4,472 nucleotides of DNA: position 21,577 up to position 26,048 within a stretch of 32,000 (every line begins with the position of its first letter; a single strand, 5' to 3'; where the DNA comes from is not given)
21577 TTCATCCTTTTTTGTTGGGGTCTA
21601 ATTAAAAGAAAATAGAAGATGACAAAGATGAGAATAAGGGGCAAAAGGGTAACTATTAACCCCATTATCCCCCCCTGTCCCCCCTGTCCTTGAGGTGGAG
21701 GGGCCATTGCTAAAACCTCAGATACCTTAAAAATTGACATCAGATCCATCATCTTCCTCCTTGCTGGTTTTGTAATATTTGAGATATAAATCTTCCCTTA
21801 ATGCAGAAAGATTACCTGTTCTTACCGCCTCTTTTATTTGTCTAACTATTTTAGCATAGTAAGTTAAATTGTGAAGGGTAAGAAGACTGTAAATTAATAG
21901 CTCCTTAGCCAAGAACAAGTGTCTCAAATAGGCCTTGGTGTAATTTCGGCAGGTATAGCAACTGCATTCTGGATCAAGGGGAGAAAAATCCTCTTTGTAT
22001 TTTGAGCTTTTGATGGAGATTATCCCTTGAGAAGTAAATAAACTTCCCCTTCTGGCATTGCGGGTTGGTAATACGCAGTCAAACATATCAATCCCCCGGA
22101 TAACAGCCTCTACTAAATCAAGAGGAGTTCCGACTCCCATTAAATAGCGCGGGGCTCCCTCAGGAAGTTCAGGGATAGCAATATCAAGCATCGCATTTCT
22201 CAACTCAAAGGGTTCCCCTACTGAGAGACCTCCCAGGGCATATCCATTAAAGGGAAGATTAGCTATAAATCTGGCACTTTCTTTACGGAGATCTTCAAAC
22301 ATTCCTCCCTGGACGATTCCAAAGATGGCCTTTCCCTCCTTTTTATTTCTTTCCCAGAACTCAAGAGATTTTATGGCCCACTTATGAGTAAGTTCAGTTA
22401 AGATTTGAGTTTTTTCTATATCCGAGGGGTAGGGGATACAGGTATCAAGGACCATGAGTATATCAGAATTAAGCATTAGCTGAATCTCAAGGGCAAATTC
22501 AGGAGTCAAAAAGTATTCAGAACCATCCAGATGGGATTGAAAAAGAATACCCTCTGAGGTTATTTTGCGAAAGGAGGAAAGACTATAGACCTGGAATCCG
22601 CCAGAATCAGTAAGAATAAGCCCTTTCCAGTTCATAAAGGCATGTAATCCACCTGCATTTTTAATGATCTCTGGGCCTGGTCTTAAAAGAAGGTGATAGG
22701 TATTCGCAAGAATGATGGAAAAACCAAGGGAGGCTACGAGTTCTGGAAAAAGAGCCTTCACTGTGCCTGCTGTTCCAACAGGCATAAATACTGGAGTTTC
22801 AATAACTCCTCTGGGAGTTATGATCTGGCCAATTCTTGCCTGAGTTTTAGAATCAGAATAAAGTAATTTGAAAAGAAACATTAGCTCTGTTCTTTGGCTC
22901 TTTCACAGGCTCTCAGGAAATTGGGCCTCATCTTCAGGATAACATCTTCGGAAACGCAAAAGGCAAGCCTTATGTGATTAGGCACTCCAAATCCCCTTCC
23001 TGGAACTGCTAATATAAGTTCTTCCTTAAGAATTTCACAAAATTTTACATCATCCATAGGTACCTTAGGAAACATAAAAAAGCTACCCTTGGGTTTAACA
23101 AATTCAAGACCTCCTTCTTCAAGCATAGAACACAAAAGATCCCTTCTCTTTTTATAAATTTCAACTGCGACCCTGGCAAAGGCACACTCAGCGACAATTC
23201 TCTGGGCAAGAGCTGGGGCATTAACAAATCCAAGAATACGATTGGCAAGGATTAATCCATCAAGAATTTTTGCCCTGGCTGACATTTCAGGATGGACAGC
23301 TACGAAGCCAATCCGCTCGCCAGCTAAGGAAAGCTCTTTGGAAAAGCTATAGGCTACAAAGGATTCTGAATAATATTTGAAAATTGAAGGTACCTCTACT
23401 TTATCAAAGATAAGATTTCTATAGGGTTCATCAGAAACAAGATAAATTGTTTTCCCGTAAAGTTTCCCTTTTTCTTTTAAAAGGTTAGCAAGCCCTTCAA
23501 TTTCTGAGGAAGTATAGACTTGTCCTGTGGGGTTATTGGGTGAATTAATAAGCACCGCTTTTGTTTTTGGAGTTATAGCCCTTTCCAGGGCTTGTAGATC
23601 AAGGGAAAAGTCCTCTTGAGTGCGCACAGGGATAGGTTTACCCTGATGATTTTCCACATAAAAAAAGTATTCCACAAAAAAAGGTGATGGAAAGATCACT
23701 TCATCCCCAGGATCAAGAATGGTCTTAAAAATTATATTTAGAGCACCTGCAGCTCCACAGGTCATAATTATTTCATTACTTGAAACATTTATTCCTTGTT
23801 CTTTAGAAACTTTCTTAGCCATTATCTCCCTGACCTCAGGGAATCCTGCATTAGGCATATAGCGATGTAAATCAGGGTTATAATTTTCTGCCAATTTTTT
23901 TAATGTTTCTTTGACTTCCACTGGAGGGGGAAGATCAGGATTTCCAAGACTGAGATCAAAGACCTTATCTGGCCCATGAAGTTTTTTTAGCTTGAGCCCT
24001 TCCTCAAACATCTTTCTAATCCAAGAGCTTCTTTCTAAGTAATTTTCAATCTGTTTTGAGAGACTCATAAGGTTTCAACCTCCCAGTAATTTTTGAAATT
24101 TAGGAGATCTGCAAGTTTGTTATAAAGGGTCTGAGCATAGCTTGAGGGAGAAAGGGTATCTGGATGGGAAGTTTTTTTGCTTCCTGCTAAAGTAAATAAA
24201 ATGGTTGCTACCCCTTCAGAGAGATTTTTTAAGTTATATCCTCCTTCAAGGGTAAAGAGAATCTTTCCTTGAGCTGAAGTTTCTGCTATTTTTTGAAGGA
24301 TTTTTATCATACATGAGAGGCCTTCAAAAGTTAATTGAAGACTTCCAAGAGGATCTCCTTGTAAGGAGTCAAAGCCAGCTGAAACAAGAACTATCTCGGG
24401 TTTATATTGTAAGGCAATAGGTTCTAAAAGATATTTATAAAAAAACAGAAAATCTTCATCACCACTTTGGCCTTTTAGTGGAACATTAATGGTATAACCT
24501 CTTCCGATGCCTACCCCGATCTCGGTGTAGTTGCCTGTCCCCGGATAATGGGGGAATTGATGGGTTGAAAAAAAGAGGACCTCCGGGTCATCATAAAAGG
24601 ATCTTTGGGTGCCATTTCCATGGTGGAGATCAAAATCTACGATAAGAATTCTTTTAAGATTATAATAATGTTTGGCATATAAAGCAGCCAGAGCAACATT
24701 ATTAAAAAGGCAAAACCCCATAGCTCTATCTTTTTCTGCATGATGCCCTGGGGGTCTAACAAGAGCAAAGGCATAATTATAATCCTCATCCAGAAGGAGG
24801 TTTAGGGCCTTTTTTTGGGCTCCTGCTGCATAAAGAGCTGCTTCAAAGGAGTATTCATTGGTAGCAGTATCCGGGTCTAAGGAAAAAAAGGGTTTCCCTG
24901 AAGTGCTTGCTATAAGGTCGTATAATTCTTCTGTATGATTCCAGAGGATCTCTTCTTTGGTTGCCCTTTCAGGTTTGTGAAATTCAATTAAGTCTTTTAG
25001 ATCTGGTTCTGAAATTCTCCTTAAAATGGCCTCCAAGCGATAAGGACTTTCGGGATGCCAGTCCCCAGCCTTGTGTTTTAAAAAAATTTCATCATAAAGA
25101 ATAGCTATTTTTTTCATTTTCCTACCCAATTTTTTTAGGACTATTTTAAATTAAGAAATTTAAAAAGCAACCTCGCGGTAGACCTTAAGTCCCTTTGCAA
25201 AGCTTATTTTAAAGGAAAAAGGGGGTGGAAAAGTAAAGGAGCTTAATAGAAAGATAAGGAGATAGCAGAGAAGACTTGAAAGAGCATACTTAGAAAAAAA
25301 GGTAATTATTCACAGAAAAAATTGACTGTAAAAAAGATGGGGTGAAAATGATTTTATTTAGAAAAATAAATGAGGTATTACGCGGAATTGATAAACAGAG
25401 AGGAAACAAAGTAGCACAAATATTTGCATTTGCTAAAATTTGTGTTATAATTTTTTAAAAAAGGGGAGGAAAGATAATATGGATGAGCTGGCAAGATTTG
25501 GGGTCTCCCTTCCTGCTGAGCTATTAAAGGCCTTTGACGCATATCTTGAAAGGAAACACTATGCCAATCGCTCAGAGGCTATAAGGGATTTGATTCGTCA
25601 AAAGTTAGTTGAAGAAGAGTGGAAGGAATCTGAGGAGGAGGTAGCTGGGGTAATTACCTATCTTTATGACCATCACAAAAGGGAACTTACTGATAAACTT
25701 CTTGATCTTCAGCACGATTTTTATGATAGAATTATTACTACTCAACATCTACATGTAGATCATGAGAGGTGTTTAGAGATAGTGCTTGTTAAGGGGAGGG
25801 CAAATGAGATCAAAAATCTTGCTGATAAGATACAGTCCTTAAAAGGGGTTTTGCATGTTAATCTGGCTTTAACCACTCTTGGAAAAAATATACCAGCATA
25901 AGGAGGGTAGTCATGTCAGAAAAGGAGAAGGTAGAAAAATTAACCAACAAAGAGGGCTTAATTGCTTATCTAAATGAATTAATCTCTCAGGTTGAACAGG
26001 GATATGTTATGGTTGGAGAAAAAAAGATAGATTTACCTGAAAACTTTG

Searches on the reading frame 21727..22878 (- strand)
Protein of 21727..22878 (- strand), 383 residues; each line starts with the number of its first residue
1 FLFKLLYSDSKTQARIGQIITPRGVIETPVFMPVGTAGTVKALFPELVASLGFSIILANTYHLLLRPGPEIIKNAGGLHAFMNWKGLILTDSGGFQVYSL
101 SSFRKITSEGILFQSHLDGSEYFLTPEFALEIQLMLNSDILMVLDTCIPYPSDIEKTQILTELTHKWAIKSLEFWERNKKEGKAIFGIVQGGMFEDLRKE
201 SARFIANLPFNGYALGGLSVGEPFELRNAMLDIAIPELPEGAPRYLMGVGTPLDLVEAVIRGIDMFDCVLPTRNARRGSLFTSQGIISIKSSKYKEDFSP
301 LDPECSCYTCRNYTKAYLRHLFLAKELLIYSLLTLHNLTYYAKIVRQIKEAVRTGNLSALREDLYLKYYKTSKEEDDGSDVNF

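Call 74: search_protein_families(library=pfam, proteins=[window:21727-22878:-], max_evalue=0.00001)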
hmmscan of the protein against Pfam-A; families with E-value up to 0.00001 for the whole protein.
window:21727-22878:- (383 aa): 1 family
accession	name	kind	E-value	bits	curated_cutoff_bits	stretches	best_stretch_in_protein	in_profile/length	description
PF01702.25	TGT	-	1.7e-147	491.6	26.3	1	13-369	2-356/357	Queuine tRNA-ribosyltransferase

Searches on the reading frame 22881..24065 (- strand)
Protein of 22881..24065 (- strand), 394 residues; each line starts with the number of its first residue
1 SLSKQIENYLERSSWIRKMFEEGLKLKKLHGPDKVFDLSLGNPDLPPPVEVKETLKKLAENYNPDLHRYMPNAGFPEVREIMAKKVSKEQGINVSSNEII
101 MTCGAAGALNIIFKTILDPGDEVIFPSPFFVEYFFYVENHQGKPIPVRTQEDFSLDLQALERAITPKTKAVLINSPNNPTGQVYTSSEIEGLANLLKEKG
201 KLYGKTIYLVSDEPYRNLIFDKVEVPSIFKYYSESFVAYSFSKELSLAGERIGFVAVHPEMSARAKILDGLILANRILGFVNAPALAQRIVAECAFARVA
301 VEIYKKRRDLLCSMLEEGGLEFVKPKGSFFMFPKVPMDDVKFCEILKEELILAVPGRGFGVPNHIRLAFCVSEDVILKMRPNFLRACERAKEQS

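Call 74: search_protein_families(library=pfam, proteins=[window:22881-24065:-], max_evalue=0.00001)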
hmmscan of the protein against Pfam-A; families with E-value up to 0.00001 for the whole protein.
window:22881-24065:- (394 aa): 4 families
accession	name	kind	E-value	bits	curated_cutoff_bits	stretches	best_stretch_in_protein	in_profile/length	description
PF00155.27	Aminotran_1_2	-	5e-56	190.9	19.7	1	34-374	2-352/361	Aminotransferase class I and II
PF00266.25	Aminotran_5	-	9.2e-08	31.9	21.5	1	48-200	12-169/371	Aminotransferase class-V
PF01053.26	Cys_Met_Meta_PP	-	2.6e-07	30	27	1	96-200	68-167/381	Cys/Met metabolism PLP-dependent enzyme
PF01041.23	DegT_DnrJ_EryC1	-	2.4e-06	27.4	19.8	1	99-173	42-118/360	DegT/DnrJ/EryC1/StrS aminotransferase family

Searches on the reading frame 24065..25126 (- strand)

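Call 74: search_protein_families(library=pfam, proteins=[window:24065-25126:-], max_evalue=0.00001)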
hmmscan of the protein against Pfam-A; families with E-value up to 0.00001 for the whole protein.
window:24065-25126:- (353 aa): 1 family
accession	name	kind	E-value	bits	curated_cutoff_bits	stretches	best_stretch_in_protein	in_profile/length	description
PF00850.24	Hist_deacetyl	-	5.7e-91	305.4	27.9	1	24-310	1-295/298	Histone deacetylase domain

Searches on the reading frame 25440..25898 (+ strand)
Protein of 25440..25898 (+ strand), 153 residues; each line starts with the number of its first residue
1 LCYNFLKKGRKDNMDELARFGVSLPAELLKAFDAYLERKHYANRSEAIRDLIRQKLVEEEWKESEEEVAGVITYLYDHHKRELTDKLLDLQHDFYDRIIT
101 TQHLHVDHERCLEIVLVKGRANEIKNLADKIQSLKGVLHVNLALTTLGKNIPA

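Call 74: search_protein_families(library=pfam, proteins=[window:25440-25898:+], max_evalue=0.00001)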
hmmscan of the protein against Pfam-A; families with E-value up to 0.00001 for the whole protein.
window:25440-25898:+ (153 aa): 2 families
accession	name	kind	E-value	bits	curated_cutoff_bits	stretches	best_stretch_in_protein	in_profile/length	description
PF08753.17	NikR_C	-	1e-31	109.4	22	1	69-145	1-77/77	NikR C terminal nickel binding domain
PF01402.27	RHH_1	-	1e-06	28.9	20.5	1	19-56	1-37/39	Ribbon-helix-helix protein, copG family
